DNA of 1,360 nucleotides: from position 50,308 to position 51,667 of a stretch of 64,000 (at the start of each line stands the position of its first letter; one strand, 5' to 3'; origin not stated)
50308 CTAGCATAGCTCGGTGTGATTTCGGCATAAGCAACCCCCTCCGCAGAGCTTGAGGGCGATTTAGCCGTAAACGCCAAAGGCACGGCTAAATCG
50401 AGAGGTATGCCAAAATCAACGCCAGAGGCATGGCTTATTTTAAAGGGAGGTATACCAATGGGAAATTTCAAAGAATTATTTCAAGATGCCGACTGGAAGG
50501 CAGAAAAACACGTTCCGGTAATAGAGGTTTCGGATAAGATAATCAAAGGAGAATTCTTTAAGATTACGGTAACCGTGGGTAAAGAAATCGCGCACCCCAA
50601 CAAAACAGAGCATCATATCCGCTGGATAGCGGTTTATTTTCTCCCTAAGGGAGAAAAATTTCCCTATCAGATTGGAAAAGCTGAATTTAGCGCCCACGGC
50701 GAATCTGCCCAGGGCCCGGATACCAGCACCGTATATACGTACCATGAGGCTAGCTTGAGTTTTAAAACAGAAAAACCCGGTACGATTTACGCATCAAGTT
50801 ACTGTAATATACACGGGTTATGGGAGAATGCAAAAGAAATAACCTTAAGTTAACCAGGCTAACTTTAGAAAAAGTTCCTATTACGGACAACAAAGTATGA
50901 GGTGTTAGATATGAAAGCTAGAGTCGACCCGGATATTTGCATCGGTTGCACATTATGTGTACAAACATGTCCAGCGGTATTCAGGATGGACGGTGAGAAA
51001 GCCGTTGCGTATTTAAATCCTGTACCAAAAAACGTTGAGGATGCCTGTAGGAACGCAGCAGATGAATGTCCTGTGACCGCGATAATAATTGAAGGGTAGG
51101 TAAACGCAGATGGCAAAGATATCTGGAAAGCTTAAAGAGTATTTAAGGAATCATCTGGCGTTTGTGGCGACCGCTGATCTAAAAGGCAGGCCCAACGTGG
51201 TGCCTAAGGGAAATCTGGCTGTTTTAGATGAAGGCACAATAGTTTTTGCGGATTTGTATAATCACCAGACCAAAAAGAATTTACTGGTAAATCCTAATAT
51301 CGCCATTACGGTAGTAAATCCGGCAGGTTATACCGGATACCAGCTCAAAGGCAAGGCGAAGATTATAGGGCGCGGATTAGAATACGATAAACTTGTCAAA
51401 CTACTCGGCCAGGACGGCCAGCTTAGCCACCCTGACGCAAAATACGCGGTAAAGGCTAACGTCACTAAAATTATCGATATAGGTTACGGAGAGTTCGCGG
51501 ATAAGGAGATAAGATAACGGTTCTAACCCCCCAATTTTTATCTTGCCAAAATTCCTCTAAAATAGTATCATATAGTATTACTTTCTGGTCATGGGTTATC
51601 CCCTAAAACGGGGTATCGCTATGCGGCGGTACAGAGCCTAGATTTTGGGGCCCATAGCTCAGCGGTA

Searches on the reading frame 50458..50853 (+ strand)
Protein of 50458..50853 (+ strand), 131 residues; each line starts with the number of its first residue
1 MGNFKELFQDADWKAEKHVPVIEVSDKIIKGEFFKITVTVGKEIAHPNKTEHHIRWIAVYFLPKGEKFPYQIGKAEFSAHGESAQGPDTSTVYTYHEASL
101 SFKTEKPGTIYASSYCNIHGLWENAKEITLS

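Call 11: find_encoding_contigs(protein=window:50458-50850:+, flank=3000, max_places=6)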
Protein seq(131 aa) (131 aa): 3 contigs read that carry it; 2 places shown.
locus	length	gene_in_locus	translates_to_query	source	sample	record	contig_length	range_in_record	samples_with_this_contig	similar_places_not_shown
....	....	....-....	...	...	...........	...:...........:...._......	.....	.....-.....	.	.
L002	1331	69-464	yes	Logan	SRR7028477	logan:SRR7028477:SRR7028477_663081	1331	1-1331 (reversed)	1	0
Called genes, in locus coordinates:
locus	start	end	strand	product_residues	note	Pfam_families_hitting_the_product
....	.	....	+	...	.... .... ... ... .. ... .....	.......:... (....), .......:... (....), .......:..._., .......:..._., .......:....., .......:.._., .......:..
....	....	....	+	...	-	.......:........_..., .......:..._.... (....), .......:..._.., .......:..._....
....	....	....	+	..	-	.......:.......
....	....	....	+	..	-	-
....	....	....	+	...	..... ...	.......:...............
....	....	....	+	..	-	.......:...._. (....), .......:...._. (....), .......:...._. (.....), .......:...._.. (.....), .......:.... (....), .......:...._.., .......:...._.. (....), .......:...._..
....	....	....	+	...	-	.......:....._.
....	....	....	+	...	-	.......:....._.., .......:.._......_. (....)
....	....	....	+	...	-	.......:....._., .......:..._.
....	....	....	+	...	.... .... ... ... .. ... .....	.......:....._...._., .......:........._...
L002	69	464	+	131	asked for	PF01880:Desulfoferrodox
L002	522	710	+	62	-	PF12797:Fer4_2 (weak), PF12837:Fer4_6 (weak), PF12838:Fer4_7 (faint), PF13237:Fer4_10 (faint), PF00037:Fer4 (weak), PF13459:Fer4_15, PF14697:Fer4_21 (weak), PF13370:Fer4_13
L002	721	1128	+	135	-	PF01243:PNPOx_N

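Call 13: find_homologous_proteins(query=window:50458-50850:+, max_evalue=1e-20)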
Query seq(131 aa) (131 aa): 7944 proteins with E <= 1e-20 among 8000 candidates; the best 120 are listed.
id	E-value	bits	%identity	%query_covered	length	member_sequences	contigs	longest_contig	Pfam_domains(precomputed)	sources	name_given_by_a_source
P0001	6.4e-80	284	95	99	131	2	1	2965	PF01880.25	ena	-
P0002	1.3e-75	270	88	99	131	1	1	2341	PF01880.25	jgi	jgi:superoxide reductase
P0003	1.9e-70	253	84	99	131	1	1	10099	PF01880.25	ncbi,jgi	jgi:superoxide reductase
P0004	3.9e-70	252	82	99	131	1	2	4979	PF01880.25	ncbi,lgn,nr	ncbi:MAG: class II SORL domain-containing protein [Candidatus Ratteibacteria bacterium]|nr:class II 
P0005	9.7e-70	251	82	99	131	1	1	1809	PF01880.25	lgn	-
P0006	1.6e-69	250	81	99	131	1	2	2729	PF01880.25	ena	-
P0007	6.6e-69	248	83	99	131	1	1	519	PF01880.25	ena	-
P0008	6.6e-69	248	79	100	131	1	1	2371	PF01880.25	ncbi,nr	ncbi:MAG: class II SORL domain-containing protein [Candidatus Omnitrophota bacterium]|nr:class II SO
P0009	9.8e-69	247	79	100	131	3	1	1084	PF01880.25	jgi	jgi:superoxide reductase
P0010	1.1e-68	247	83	99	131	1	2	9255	PF01880.25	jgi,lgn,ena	-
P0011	2.1e-68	246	81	99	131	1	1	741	PF01880.25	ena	-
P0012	2.6e-68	246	80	98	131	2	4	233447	PF01880.25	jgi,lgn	-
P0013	3.1e-68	246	81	99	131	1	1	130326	PF01880.25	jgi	jgi:superoxide reductase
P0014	4.7e-68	245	80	100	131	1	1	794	PF01880.25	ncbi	-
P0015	4.7e-68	245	82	99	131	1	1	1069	PF01880.25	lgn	-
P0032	4.2e-66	239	81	99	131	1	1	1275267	PF01880.25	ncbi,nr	ncbi:MAG: class II SORL domain-containing protein [Candidatus Omnitrophota bacterium]|nr:MAG: class 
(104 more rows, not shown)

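Call 15: find_encoding_contigs(protein=P0001, flank=2500, max_places=3)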
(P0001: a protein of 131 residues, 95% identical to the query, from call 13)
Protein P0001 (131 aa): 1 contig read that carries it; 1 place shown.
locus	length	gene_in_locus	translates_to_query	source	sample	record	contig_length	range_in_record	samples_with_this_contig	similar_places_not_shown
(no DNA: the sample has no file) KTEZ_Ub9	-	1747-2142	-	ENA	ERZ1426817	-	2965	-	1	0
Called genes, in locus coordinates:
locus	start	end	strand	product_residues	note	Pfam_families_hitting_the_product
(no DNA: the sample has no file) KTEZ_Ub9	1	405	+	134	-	?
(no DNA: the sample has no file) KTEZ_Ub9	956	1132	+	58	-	PF11154:DUF2934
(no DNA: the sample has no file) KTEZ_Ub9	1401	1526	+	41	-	-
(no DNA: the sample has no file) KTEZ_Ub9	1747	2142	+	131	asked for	PF01880:Desulfoferrodox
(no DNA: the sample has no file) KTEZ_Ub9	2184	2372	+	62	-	PF12838:Fer4_7 (faint), PF13459:Fer4_15, PF14697:Fer4_21 (weak), PF13370:Fer4_13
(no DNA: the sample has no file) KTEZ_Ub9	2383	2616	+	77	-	PF01243:PNPOx_N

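Call 16: find_encoding_contigs(protein=P0003, flank=2500, max_places=3)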
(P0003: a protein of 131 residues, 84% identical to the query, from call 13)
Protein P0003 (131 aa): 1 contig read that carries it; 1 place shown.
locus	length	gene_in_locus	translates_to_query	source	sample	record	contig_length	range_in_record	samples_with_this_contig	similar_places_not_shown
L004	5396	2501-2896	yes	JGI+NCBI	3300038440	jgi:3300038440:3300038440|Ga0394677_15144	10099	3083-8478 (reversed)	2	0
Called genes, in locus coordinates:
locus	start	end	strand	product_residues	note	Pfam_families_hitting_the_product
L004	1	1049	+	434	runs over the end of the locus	PF00749:tRNA-synt_1c, PF19269:Anticodon_2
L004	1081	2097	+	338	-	PF13472:Lipase_GDSL_2, PF00657:Lipase_GDSL (weak)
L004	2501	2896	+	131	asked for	PF01880:Desulfoferrodox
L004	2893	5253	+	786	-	PF00754:F5_F8_type_C, PF22633:F5_F8_type_C_2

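Call 17: find_encoding_contigs(protein=P0032, flank=2500, max_places=3)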
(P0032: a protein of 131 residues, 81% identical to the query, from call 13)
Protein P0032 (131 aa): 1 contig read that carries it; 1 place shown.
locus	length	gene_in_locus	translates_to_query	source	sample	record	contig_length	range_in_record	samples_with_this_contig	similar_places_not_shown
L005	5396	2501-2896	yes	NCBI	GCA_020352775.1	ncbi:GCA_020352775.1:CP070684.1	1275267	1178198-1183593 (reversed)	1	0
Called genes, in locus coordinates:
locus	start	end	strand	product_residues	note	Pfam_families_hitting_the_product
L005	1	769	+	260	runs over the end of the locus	PF00459:Inositol_P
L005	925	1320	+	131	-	-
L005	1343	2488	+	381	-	PF02163:Peptidase_M50, PF00571:CBS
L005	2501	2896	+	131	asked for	PF01880:Desulfoferrodox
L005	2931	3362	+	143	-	PF01161:PBP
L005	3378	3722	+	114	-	PF04430:DUF498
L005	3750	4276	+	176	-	PF04055:Radical_SAM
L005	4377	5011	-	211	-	PF04230:PS_pyruv_trans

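Call 18: find_encoding_contigs(protein=P0013, flank=2500, max_places=3)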
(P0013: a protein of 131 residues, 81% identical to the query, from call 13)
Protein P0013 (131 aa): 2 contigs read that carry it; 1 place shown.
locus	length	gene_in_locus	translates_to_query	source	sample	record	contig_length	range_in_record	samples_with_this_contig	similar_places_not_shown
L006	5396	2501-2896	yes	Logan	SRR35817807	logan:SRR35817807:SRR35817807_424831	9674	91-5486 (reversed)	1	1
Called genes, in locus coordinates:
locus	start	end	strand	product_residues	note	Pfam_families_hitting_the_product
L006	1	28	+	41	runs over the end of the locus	PF06397:Desulfoferrod_N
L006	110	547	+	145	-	PF02082:Rrf2, PF12802:MarR_2 (weak)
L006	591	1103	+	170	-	PF00578:AhpC-TSA, PF08534:Redoxin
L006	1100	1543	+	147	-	PF00210:Ferritin, PF02915:Rubrerythrin, PF13668:Ferritin_2 (weak)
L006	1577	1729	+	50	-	PF06397:Desulfoferrod_N (weak)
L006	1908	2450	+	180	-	PF01814:Hemerythrin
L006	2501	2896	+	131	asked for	PF01880:Desulfoferrodox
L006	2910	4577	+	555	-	PF01558:POR, PF01855:POR_N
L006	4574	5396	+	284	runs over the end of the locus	PF02775:TPP_enzyme_C, PF12367:PFO_beta_C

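Call 21: find_encoding_contigs(protein=P0002, flank=2500, max_places=3)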
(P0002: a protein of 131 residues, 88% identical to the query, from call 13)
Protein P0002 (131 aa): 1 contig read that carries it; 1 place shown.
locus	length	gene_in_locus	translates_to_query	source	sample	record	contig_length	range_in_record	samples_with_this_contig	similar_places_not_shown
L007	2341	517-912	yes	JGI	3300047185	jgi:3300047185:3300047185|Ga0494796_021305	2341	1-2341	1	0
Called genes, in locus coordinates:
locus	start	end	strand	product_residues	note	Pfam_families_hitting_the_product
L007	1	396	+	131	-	?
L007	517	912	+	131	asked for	PF01880:Desulfoferrodox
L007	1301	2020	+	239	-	PF24481:CT398_CC, PF02591:Zn_ribbon_9 (weak)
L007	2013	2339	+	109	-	?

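Call 22: find_encoding_contigs(protein=P0010, flank=2500, max_places=3)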
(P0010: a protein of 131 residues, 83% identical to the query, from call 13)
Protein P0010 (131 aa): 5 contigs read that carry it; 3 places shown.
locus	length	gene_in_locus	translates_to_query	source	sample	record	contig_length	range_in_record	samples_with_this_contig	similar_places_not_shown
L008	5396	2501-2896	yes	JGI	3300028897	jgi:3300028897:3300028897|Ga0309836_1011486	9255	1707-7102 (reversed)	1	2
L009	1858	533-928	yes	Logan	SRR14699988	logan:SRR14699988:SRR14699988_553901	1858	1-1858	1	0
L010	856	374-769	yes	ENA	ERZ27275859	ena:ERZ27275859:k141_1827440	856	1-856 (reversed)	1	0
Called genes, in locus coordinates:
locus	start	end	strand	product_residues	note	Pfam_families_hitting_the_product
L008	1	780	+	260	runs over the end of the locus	PF00459:Inositol_P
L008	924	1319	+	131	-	-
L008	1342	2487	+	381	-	PF02163:Peptidase_M50, PF00571:CBS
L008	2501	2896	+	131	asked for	PF01880:Desulfoferrodox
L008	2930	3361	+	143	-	PF01161:PBP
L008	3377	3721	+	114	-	PF04430:DUF498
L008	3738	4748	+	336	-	PF04055:Radical_SAM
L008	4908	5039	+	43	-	-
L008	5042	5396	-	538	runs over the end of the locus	PF02310:B12-binding, PF04055:Radical_SAM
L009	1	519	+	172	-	?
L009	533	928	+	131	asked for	PF01880:Desulfoferrodox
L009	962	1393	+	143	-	PF01161:PBP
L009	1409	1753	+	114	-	PF04430:DUF498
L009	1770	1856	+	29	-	?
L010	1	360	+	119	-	?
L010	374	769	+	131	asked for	PF01880:Desulfoferrodox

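Call 74: search_protein_families(library=pfam, proteins=[window:50458-50853:+], max_evalue=0.001)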
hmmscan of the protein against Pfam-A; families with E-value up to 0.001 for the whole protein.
window:50458-50853:+ (131 aa): 1 family
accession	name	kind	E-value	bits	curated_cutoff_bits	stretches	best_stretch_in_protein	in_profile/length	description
PF01880.24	Desulfoferrodox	-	5.5e-33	113.9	22.2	1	11-124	2-97/98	Desulfoferrodoxin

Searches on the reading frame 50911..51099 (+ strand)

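Call 74: search_protein_families(library=pfam, proteins=[window:50911-51099:+], max_evalue=0.001)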
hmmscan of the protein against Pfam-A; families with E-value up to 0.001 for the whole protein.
window:50911-51099:+ (62 aa): 10 families
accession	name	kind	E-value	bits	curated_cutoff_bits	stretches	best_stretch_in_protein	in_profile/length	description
PF13370.11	Fer4_13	-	3.9e-14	53.5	24.5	1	5-58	1-56/58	4Fe-4S single cluster domain of Ferredoxin I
PF13459.11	Fer4_15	-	3.5e-12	47.3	22.4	1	4-60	2-66/66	4Fe-4S single cluster domain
PF12837.12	Fer4_6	-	3.5e-06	27.1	25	1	3-22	2-21/24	4Fe-4S binding domain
PF14697.11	Fer4_21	-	6e-06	26.7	35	1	3-58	1-56/59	4Fe-4S dicluster domain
PF12797.12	Fer4_2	-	8.7e-06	25.8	24.5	1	4-22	4-22/22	4Fe-4S binding domain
PF00037.32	Fer4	-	9.6e-06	25.7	21.1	1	4-22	2-20/24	4Fe-4S binding domain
PF13237.11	Fer4_10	-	1.1e-05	25.7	25.5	1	3-48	2-44/53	4Fe-4S dicluster domain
PF12838.12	Fer4_7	-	2.4e-05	25.1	27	1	2-22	30-50/52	4Fe-4S dicluster domain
PF12800.12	Fer4_4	-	0.00061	20.4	24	1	7-22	1-16/17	4Fe-4S binding domain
PF13187.11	Fer4_9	-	0.00096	19.6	27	0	10-56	2-50/52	4Fe-4S dicluster domain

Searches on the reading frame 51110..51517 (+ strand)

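Call 74: search_protein_families(library=pfam, proteins=[window:51110-51517:+], max_evalue=0.001)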
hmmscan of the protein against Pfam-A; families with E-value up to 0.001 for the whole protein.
window:51110-51517:+ (135 aa): 1 family
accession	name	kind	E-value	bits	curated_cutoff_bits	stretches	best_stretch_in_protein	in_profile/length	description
PF01243.27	PNPOx_N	-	6.5e-15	56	28.1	1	8-99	5-89/120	Pyridoxamine 5'-phosphate oxidase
